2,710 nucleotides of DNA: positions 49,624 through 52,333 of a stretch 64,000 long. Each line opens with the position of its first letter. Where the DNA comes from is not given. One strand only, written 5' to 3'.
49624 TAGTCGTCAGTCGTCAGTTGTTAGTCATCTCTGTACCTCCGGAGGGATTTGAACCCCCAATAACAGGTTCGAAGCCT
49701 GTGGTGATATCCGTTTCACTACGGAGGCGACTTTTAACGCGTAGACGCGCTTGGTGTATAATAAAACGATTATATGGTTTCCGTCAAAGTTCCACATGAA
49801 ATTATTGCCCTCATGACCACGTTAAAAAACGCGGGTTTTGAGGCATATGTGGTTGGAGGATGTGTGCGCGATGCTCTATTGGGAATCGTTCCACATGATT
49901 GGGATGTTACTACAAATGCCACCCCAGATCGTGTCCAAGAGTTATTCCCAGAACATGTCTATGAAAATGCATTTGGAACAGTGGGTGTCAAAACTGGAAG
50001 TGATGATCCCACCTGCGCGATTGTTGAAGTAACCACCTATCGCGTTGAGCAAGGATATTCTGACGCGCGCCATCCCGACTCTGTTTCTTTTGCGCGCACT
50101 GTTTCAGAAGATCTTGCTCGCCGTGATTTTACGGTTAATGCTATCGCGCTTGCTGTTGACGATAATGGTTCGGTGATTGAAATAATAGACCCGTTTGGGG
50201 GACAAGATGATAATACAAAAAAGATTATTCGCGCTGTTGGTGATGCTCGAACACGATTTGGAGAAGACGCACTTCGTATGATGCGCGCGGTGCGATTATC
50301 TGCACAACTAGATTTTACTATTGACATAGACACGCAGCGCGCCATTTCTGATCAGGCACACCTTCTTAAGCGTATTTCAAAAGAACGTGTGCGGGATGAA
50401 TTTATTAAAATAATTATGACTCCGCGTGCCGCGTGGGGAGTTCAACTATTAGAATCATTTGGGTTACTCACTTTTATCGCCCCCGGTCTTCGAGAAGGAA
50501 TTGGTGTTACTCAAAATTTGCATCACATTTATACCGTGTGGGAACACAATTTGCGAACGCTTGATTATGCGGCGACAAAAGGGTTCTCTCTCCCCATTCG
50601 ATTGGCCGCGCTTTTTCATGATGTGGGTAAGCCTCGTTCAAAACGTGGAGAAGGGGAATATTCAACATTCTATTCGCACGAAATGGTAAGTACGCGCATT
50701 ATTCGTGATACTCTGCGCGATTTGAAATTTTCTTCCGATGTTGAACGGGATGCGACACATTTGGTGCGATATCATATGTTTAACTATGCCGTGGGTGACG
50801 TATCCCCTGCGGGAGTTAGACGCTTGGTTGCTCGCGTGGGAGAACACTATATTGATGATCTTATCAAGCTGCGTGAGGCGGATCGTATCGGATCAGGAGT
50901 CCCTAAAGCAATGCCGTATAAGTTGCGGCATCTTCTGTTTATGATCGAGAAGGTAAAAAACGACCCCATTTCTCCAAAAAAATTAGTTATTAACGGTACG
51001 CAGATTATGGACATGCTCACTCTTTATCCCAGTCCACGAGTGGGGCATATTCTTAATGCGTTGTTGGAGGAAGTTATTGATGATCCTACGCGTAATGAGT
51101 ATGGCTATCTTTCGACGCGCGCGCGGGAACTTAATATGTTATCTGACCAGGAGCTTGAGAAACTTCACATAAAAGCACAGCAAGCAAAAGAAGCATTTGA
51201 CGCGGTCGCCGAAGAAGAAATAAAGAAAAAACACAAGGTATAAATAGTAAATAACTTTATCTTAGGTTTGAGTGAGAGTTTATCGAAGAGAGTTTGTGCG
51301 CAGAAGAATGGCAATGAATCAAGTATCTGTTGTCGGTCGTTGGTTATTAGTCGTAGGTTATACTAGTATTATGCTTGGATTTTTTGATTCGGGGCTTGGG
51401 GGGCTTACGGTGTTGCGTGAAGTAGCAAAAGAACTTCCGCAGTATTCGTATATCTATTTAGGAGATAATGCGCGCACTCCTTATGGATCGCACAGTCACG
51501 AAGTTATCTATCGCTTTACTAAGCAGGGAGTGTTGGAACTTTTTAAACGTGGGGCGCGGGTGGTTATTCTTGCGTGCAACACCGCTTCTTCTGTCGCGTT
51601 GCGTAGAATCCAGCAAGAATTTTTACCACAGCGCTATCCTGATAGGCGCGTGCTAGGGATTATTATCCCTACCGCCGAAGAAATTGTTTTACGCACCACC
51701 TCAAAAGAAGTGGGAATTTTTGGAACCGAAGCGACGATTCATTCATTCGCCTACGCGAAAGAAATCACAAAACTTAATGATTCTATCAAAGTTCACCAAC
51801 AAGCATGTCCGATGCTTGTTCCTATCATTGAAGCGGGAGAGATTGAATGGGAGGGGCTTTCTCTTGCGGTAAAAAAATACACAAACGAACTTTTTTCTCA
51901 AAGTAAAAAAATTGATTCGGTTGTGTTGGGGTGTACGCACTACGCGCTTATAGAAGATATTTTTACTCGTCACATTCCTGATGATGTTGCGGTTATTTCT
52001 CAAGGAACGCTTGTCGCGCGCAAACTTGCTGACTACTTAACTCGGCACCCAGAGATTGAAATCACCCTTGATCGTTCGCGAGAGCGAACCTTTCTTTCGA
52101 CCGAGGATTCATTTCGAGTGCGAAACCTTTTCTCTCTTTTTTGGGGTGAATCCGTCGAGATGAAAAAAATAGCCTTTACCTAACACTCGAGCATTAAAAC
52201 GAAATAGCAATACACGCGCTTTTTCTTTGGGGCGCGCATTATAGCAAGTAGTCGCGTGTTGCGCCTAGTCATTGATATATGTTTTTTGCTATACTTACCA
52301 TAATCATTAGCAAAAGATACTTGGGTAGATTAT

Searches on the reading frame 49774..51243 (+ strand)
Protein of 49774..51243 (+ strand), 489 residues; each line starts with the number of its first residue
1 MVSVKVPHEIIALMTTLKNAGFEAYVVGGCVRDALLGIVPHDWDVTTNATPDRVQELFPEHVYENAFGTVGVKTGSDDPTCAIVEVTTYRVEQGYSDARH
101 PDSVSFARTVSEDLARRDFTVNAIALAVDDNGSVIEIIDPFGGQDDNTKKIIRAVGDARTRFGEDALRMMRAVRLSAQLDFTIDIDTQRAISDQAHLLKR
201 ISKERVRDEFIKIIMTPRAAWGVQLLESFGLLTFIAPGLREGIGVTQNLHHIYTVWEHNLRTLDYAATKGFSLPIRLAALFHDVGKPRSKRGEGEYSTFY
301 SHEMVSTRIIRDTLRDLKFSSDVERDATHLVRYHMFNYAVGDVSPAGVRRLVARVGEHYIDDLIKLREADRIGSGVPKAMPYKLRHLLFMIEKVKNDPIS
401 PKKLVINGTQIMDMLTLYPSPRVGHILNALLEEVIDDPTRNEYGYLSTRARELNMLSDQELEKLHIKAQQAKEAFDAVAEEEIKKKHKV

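Call 17: search_protein_families(library=pfam, proteins=[window:49774-51243:+], max_evalue=0.01)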
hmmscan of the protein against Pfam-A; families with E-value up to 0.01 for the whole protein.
window:49774-51243:+ (489 aa): 4 families
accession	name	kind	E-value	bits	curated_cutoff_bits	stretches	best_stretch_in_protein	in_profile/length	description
PF01743.26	PolyA_pol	-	6.6e-34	117.4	23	1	24-153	1-126/126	Poly A polymerase head domain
PF12627.12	PolyA_pol_RNAbd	-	1.4e-19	70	22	1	180-239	1-60/64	Probable RNA and SrmB- binding site of polymerase A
PF01966.28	HD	-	2.1e-10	41.3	22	1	255-339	1-90/116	HD domain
PF13735.12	tRNA_NucTran2_2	-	8.7e-08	32.7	27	1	309-443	23-142/149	tRNA nucleotidyltransferase domain 2 putative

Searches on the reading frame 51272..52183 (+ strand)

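Call 17: search_protein_families(library=pfam, proteins=[window:51272-52183:+], max_evalue=0.01)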
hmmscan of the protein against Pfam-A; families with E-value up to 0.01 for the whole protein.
window:51272-52183:+ (303 aa): 1 family
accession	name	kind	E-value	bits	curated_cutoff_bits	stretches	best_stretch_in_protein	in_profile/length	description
PF01177.27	Asp_Glu_race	-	1.5e-13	51.5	31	1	49-248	18-207/211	Asp/Glu/Hydantoin racemase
